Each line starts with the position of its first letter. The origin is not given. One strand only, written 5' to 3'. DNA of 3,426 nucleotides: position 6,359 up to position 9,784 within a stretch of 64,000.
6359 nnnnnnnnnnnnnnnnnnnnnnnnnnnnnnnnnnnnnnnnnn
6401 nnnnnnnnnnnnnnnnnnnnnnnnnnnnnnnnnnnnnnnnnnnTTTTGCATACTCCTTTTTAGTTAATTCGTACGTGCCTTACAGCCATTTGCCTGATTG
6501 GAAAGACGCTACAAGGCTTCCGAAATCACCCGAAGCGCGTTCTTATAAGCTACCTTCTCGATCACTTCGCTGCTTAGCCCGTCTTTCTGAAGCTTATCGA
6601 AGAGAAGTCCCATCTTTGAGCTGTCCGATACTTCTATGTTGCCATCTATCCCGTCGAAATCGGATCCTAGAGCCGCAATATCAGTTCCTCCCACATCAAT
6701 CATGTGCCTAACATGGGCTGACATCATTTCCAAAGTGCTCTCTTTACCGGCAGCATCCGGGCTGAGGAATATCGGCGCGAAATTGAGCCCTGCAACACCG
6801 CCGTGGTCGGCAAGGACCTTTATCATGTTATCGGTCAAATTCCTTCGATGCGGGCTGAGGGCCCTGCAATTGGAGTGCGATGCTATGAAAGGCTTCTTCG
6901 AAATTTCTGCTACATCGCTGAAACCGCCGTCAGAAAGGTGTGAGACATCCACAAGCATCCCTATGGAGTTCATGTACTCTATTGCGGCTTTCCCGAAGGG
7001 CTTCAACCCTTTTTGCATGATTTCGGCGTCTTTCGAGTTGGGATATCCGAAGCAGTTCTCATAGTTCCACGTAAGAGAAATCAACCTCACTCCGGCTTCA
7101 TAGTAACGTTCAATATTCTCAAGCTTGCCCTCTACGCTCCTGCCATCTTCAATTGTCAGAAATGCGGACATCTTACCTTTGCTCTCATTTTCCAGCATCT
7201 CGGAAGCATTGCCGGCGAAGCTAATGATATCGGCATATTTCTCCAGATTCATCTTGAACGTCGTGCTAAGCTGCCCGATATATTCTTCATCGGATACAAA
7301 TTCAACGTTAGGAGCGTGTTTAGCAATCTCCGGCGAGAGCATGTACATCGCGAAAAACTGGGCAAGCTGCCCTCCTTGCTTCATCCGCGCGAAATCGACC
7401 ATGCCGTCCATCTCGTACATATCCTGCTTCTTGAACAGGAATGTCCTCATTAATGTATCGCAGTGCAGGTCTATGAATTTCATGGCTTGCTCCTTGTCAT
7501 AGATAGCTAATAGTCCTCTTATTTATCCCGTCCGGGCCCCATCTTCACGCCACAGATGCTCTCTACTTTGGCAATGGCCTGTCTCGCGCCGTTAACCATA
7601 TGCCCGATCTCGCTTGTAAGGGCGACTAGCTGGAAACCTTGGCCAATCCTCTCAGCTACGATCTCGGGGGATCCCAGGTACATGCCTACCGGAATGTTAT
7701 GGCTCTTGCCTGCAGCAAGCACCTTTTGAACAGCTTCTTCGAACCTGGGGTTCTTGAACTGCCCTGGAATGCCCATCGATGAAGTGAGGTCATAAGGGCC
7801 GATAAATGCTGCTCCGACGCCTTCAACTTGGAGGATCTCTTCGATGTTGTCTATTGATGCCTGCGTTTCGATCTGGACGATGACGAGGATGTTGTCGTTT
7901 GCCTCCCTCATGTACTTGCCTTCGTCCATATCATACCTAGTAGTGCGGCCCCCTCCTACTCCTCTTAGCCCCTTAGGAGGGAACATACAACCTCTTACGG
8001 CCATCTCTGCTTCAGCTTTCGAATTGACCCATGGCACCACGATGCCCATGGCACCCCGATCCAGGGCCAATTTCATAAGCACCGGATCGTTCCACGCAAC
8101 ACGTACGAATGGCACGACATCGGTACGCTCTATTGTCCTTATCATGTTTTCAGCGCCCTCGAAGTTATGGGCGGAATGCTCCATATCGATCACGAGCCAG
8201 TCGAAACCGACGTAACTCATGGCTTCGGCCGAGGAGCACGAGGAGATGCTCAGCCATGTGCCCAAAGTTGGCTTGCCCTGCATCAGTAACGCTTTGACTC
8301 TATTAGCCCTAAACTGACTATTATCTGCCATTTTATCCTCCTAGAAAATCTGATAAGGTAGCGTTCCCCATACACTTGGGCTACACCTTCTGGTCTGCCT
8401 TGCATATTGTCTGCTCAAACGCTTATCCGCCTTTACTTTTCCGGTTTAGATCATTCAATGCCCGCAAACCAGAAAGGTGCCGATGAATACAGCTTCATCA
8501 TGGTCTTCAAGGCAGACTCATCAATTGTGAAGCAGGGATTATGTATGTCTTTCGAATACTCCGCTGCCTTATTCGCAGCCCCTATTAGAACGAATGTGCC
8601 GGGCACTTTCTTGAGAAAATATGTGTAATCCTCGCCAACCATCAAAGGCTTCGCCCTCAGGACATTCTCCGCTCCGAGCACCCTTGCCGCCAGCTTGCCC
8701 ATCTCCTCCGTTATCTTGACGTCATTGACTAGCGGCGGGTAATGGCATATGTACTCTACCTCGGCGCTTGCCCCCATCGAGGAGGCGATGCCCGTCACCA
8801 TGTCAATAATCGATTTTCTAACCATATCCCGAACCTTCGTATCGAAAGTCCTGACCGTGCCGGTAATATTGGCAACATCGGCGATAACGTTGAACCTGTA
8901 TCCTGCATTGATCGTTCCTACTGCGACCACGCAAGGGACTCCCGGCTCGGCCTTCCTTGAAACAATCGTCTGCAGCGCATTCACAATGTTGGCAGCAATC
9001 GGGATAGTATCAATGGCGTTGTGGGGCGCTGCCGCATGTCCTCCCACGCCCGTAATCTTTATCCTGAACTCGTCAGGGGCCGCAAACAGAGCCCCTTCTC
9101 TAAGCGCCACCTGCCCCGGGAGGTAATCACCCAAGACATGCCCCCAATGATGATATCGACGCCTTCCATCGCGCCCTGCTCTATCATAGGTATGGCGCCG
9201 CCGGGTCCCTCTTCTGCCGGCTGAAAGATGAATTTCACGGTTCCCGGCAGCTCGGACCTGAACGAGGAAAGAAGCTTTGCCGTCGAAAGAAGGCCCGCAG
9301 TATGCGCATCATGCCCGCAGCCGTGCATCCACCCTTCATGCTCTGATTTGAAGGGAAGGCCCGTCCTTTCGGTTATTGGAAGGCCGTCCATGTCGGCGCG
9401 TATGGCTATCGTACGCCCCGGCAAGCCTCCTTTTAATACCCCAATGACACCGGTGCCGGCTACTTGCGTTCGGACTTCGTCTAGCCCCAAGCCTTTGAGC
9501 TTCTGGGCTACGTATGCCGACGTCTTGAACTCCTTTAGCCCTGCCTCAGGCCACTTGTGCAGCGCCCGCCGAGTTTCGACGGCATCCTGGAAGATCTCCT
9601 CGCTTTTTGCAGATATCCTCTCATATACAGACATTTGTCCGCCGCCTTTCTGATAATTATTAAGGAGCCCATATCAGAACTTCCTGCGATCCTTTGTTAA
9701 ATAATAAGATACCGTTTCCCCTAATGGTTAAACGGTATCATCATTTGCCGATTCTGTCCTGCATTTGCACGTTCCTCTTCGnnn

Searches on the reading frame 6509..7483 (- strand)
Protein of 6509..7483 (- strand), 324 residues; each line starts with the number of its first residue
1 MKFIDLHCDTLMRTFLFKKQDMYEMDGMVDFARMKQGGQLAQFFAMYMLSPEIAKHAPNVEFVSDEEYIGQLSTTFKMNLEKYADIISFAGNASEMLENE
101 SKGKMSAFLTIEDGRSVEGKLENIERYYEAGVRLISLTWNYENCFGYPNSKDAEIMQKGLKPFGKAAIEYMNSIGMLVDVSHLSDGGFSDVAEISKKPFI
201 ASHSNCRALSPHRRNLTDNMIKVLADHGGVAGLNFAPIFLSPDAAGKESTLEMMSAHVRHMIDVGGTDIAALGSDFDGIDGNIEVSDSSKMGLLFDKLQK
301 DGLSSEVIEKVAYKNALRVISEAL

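Call 5: search_protein_families(library=pfam, proteins=[window:6509-7483:-], max_evalue=0.01)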
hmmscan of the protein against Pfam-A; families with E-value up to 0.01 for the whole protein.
window:6509-7483:- (324 aa): 1 family
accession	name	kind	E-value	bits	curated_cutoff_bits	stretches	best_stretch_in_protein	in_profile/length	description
PF01244.27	Peptidase_M19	-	5.6e-84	282.5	26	1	1-322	6-319/319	Membrane dipeptidase (Peptidase family M19)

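Call 66: find_homologous_proteins(query=window:6509-7483:-, max_evalue=1e-40)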
Query window:6509-7483:- (324 aa): 7005 proteins with E <= 1e-40 among 8000 candidates; the best 120 are listed.
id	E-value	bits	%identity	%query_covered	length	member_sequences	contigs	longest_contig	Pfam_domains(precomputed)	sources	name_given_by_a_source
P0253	9.5e-209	710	98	100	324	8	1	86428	PF01244.28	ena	-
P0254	8.5e-161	553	74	100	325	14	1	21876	PF01244.28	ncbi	-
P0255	8.6e-159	546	74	100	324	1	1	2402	PF01244.28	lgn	-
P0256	3.5e-147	508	67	100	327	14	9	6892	PF01244.28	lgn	-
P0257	2.3e-144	499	68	100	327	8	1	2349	PF01244.28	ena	-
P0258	3.7e-136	472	64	100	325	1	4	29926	PF01244.28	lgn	-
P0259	7.4e-133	461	62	100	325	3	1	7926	PF01244.28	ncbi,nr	ncbi:MAG: dipeptidase [Firmicutes bacterium]|nr:dipeptidase [Bacillota bacterium]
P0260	2.5e-129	449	61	100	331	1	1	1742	PF01244.28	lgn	-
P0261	1.5e-128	447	75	82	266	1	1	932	PF01244.28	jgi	jgi:membrane dipeptidase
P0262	5.3e-128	445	62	100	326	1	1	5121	PF01244.28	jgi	jgi:membrane dipeptidase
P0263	2.5e-127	443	60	100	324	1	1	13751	PF01244.28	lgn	-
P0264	8.4e-127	441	60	100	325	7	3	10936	PF01244.28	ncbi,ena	-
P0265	2.6e-126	439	58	100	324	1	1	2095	PF01244.28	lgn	-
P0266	4.6e-126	438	59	100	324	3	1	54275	PF01244.28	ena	-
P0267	5.6e-126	438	60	100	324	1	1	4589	PF01244.28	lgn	-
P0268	6.4e-125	435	59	100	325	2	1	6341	PF01244.28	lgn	-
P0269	7.5e-125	435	59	100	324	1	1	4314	PF01244.28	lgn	-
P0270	7.4e-124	431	60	100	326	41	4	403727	PF01244.28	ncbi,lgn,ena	-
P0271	8.8e-124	431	58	100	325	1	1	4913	PF01244.28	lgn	-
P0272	1.0e-123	431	58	100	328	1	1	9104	PF01244.28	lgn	-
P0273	1.3e-123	430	59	100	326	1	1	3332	PF01244.28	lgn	-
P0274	7.1e-123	428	60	100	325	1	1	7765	PF01244.28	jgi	jgi:membrane dipeptidase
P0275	7.4e-123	428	60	100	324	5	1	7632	PF01244.28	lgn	-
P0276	8.3e-123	428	58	100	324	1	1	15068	PF01244.28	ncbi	-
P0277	1.1e-122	427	59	100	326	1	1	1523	PF01244.28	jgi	jgi:membrane dipeptidase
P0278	2.6e-122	426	57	100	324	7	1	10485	PF01244.28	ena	-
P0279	2.8e-122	426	59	100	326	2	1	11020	PF01244.28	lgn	-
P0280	4.3e-122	425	59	100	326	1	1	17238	PF01244.28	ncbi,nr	ncbi:peptidase [Spirochaetia bacterium]|nr:peptidase [Spirochaetia bacterium]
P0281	5.8e-122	425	60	100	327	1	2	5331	PF01244.28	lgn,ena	-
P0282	2.1e-121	423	58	100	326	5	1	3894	PF01244.28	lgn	-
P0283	3.5e-121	422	58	100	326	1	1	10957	PF01244.28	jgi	jgi:membrane dipeptidase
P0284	4.1e-121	422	60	100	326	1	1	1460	PF01244.28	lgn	-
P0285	8.3e-121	421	57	100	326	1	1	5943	PF01244.28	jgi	jgi:membrane dipeptidase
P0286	1.1e-120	421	59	100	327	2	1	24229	PF01244.28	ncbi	-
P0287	1.1e-120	421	58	100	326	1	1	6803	PF01244.28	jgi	-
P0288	1.6e-120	420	58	100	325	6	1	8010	PF01244.28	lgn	-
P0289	1.7e-120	420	58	100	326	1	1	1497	PF01244.28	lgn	-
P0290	2.2e-120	420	59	100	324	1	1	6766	PF01244.28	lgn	-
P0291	2.2e-120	420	57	100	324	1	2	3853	PF01244.28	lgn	-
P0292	2.2e-120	420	59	100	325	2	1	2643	PF01244.28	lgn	-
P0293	2.6e-120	420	58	100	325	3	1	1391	PF01244.28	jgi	jgi:membrane dipeptidase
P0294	2.7e-120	420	58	100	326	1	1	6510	PF01244.28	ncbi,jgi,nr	ncbi:MAG: dipeptidase [Treponema sp.]|jgi:membrane dipeptidase|nr:dipeptidase [Treponema sp.]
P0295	4.7e-120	419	60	100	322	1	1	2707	PF01244.28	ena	-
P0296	5.4e-120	419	58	100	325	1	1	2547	PF01244.28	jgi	-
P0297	6.2e-120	418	59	100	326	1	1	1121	PF01244.28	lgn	-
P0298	7.4e-120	418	58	100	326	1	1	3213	PF04909.21,PF01244.28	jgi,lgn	jgi:membrane dipeptidase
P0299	1.1e-119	418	59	99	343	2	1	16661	PF01244.28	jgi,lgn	jgi:membrane dipeptidase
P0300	1.1e-119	418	60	99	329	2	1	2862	PF01244.28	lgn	-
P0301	1.3e-119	417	57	100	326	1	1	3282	PF01244.28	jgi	jgi:membrane dipeptidase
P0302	1.4e-119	417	58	100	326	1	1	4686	PF01244.28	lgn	-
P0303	2.4e-119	416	59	100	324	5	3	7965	PF01244.28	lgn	-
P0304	2.9e-119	416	59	99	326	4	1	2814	PF01244.28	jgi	jgi:membrane dipeptidase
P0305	3.0e-119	416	58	100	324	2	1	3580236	PF01244.28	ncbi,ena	-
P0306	3.4e-119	416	59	100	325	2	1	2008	PF01244.28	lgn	-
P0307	4.5e-119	416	58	100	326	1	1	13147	PF01244.28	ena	-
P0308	1.2e-118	414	58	100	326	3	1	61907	PF01244.28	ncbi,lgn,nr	ncbi:MAG: dipeptidase [Gudongella sp.]|nr:dipeptidase [Gudongella sp.]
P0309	1.3e-118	414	57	100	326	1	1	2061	PF01244.28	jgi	-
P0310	1.4e-118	414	56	100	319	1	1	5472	PF01244.28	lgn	-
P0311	1.8e-118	414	59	100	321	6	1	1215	PF01244.28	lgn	-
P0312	1.8e-118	414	59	100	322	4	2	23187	PF01244.28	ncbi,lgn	-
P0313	1.8e-118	414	58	100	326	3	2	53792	PF01244.28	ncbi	-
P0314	1.9e-118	413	55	100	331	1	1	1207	PF01244.28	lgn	-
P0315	2.1e-118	413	57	100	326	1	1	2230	PF01244.28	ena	-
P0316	2.3e-118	413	59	100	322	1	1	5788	PF01244.28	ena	-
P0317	3.1e-118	413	59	100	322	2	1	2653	PF01244.28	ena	-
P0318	3.1e-118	413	57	100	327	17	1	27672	PF01244.28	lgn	-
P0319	3.3e-118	413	58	100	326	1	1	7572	PF01244.28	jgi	jgi:membrane dipeptidase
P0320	3.9e-118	412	57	100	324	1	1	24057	PF01244.28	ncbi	-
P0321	4.0e-118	412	59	100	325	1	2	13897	PF01244.28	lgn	-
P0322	5.0e-118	412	45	100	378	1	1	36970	PF01244.28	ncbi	-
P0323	6.5e-118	412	57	100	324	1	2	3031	PF01244.28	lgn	-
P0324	6.5e-118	412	58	100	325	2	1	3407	PF01244.28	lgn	-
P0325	9.3e-118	411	58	100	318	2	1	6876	PF01244.28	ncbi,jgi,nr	ncbi:MAG: dipeptidase [Spirochaetaceae bacterium]|jgi:membrane dipeptidase|nr:dipeptidase [Spirochae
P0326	1.0e-117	411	58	100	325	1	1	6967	PF01244.28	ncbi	-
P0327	1.2e-117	411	56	100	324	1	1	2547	PF01244.28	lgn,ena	-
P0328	1.3e-117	411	59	100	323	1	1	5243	PF01244.28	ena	-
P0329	1.3e-117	411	57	100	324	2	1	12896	PF01244.28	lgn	-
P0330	1.7e-117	410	57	100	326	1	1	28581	PF01244.28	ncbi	-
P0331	1.8e-117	410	57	100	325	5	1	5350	PF01244.28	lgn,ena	-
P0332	2.1e-117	410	55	100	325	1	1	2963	PF01244.28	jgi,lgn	-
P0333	2.5e-117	410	58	100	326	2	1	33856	PF01244.28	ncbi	ncbi:MAG: dipeptidase [Bacillota bacterium]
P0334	2.5e-117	410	58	100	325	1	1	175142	PF01244.28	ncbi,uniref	ncbi:dipeptidase [Gudongella sp. DL1XJH-153]|uniref:dipeptidase n=1 Tax=Gudongella sp. DL1XJH-153 Ta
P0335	2.6e-117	410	58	100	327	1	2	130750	PF01244.28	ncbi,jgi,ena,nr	ncbi:MAG: dipeptidase [Defluviitaleaceae bacterium]|nr:dipeptidase [Defluviitaleaceae bacterium]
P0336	3.4e-117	409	59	100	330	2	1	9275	PF01244.28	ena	-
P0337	3.8e-117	409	57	100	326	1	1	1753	PF01244.28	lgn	-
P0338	4.0e-117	409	59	100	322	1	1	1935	PF01244.28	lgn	-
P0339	4.4e-117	409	58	100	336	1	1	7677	PF01244.28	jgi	jgi:membrane dipeptidase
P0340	5.8e-117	409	57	100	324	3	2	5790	PF01244.28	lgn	-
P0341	6.9e-117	408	57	100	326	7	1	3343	PF01244.28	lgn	-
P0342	7.9e-117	408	57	100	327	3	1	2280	PF01244.28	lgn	-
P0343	9.5e-117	408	58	100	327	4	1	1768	PF01244.28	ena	-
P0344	9.6e-117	408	59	100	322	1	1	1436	PF01244.28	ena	-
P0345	9.6e-117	408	57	100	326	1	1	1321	PF01244.28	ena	-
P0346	1.3e-116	407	56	100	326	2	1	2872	PF01244.28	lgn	-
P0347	1.4e-116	407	57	100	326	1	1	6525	PF01244.28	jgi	-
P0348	1.6e-116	407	59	99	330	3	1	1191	PF01244.28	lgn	-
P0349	1.6e-116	407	58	98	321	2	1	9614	PF01244.28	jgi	jgi:membrane dipeptidase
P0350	1.6e-116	407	55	100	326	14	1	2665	PF01244.28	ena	-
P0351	1.7e-116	407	58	99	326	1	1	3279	PF01244.28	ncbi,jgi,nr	ncbi:MAG: dipeptidase [Treponema sp.]|jgi:membrane dipeptidase|nr:dipeptidase [Treponema sp.]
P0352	1.8e-116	407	56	100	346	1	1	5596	PF01244.28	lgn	-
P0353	1.9e-116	407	56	100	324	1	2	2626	PF01244.28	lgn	-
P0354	1.9e-116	407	59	100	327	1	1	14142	PF01244.28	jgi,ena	-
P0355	2.0e-116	407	58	100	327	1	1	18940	PF01244.28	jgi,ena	-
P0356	2.0e-116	407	59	100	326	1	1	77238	PF01244.28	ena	-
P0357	2.2e-116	407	56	100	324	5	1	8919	PF01244.28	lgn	-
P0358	3.1e-116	406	57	100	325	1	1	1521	PF01244.28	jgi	-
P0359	3.4e-116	406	57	100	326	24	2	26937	PF01244.28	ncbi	-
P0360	3.4e-116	406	59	97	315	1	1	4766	PF01244.28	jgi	jgi:membrane dipeptidase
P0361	3.4e-116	406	57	100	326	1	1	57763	PF01244.28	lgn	-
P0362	4.0e-116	406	56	100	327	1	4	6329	PF01244.28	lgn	-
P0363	4.5e-116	406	56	100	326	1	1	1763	PF01244.28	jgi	jgi:membrane dipeptidase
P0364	4.8e-116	406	56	100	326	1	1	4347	PF01244.28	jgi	jgi:membrane dipeptidase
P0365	4.8e-116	406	58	100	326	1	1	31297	PF01244.28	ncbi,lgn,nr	ncbi:MAG TPA: dipeptidase [Tissierellaceae bacterium]|nr:dipeptidase [Tissierellaceae bacterium]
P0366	4.9e-116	406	55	100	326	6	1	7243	PF01244.28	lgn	-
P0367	5.2e-116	405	57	100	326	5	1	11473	PF01244.28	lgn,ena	-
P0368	5.2e-116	405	57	100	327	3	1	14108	PF01244.28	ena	-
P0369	6.3e-116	405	59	100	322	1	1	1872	PF01244.28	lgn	-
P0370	6.6e-116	405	57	100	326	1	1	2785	PF01244.28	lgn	-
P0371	6.6e-116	405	59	100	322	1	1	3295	PF01244.28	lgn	-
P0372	6.6e-116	405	57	100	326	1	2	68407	PF01244.28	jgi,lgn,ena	jgi:membrane dipeptidase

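Call 67: find_encoding_contigs(protein=P0254, flank=8000, max_places=2)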
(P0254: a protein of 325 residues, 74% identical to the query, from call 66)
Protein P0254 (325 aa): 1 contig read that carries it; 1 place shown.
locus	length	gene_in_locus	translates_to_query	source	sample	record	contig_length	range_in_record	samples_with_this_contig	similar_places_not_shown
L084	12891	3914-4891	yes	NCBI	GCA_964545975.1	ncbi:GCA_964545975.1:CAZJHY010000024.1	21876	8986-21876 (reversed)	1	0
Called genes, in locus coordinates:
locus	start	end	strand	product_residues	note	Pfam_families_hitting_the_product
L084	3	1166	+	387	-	?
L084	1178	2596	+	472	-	PF03446:NAD_binding_2, PF00393:6PGD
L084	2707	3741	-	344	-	PF00892:EamA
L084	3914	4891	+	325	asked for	PF01244:Peptidase_M19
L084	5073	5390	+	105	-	-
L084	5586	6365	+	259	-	PF18761:Heliorhodopsin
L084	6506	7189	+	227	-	PF00392:GntR, PF07729:FCD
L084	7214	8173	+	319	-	PF01261:AP_endonuc_2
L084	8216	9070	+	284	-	PF13292:DXP_synthase_N, PF00456:Transketolase_N, PF00676:E1_dh (weak)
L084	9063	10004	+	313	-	PF02779:Transket_pyr, PF02780:Transketolase_C, PF17147:PFOR_II (weak)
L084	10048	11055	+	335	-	PF03401:TctC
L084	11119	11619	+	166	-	PF07331:TctB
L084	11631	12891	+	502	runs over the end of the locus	PF01970:TctA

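Call 68: find_encoding_contigs(protein=P0258, flank=8000, max_places=2)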
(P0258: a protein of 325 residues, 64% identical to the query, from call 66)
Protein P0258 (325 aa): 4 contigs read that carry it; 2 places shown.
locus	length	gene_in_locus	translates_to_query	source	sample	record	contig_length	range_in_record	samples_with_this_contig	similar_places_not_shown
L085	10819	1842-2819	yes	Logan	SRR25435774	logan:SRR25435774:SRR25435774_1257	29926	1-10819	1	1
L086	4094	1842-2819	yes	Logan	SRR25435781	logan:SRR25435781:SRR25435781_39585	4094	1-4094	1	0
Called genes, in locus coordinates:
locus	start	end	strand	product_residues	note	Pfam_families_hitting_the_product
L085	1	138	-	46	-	?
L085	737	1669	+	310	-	PF00389:2-Hacid_dh, PF02826:2-Hacid_dh_C, PF07991:KARI_N (weak)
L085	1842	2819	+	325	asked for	PF01244:Peptidase_M19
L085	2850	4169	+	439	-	PF07690:MFS_1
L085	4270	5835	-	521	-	PF06415:iPGM_N, PF01676:Metalloenzyme, PF06415:iPGM_N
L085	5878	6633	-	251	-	PF00392:GntR, PF07702:UTRA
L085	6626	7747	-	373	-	PF00005:ABC_tran, PF02463:SMC_N (faint), PF13304:AAA_21 (faint), PF17912:OB_MalK (weak), PF08402:TOBE_2 (weak)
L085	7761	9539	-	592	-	PF00528:BPD_transp_1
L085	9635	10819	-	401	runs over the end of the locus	PF01547:SBP_bac_1, PF13531:SBP_bac_11, PF13416:SBP_bac_8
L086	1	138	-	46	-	?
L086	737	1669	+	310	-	PF00389:2-Hacid_dh, PF02826:2-Hacid_dh_C, PF07991:KARI_N (weak)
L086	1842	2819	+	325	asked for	PF01244:Peptidase_M19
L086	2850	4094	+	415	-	?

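Call 69: find_encoding_contigs(protein=P0259, flank=8000, max_places=2)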
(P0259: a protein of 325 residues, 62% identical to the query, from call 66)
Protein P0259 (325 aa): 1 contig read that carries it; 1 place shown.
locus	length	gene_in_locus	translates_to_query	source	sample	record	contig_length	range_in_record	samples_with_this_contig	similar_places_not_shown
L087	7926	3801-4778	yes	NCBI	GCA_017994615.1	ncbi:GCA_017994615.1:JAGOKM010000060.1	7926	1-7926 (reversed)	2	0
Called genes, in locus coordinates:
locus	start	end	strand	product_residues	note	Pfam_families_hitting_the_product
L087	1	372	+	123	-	PF01314:AFOR_C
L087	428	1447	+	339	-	PF01070:FMN_dh, PF00977:His_biosynth (faint), PF01070:FMN_dh, PF01645:Glu_synthase (weak)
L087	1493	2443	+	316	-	PF00389:2-Hacid_dh, PF02826:2-Hacid_dh_C, PF03446:NAD_binding_2 (weak), PF03807:F420_oxidored (weak), PF07991:KARI_N (weak)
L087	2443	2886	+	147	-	PF01451:LMWPc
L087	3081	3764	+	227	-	PF00702:Hydrolase, PF13419:HAD_2, PF13242:Hydrolase_like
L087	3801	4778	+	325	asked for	PF01244:Peptidase_M19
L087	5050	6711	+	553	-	PF01546:Peptidase_M20, PF07687:M20_dimer (weak)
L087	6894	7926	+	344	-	PF07690:MFS_1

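Call 78: search_protein_families(library=ncbifam, proteins=[window:6509-7483:-, L084:5073-5390:+], max_evalue=0.001)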
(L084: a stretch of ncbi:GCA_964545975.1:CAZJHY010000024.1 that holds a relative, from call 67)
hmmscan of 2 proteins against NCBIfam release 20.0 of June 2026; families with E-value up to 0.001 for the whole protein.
window:6509-7483:- (324 aa): 0 families

L084:5073-5390:+ (105 aa): 0 families

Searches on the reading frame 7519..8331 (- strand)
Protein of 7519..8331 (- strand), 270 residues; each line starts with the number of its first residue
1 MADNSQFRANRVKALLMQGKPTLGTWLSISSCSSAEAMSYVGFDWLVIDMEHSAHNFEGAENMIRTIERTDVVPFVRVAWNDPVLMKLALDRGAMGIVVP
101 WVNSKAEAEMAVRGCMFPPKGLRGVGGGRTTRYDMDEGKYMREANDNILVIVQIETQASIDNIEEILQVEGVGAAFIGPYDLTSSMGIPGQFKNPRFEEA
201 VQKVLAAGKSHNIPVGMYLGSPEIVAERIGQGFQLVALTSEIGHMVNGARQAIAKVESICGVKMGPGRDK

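Call 5: search_protein_families(library=pfam, proteins=[window:7519-8331:-], max_evalue=0.01)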
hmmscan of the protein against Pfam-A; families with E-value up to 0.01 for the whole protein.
window:7519-8331:- (270 aa): 1 family
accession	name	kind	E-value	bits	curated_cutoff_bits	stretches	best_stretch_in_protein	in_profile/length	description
PF03328.21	HpcH_HpaI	-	1.7e-35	122.7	25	1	24-247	3-220/221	HpcH/HpaI aldolase/citrate lyase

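Call 78: search_protein_families(library=ncbifam, proteins=[window:7519-8331:-], max_evalue=0.001)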
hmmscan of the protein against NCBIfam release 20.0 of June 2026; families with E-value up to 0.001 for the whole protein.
window:7519-8331:- (270 aa): 4 families
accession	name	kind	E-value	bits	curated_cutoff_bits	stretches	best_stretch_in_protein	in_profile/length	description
TIGR02311.1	HpaI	equivalog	6.7e-56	189.5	368.8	1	10-255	1-247/249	4-hydroxy-2-oxoheptanedioate aldolase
NF007849.0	PRK10558.1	equivalog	5.8e-52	176.6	393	1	6-250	4-248/256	2-dehydro-3-deoxyglucarate aldolase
TIGR03239.1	GarL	equivalog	1.6e-51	175.3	406.75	1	10-250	1-241/249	2-dehydro-3-deoxyglucarate aldolase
NF007521.0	PRK10128.1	equivalog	1.3e-35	123.2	441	1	8-239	5-237/267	2-keto-3-deoxy-L-rhamnonate aldolase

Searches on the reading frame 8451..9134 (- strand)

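Call 5: search_protein_families(library=pfam, proteins=[window:8451-9134:-], max_evalue=0.01)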
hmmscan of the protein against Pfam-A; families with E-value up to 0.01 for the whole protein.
window:8451-9134:- (227 aa): 2 families
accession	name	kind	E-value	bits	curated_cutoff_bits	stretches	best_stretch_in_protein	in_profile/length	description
PF07687.19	M20_dimer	-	3.3e-13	49.9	21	1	23-114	9-100/107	Peptidase dimerisation domain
PF01546.33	Peptidase_M20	-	1.5e-10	41.8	24.6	1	63-218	112-202/206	Peptidase family M20/M25/M40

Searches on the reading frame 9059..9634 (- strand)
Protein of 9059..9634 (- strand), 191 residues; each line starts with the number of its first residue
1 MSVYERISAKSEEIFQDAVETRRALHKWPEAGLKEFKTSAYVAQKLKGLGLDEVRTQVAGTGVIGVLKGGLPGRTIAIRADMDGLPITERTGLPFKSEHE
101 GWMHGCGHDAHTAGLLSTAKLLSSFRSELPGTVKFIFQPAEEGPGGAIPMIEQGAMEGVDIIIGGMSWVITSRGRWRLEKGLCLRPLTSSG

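Call 5: search_protein_families(library=pfam, proteins=[window:9059-9634:-], max_evalue=0.01)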
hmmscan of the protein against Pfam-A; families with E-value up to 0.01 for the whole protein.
window:9059-9634:- (191 aa): 1 family
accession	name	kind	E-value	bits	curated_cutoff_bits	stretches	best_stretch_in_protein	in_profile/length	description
PF01546.33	Peptidase_M20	-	4.7e-27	95.7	24.6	1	77-164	1-94/206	Peptidase family M20/M25/M40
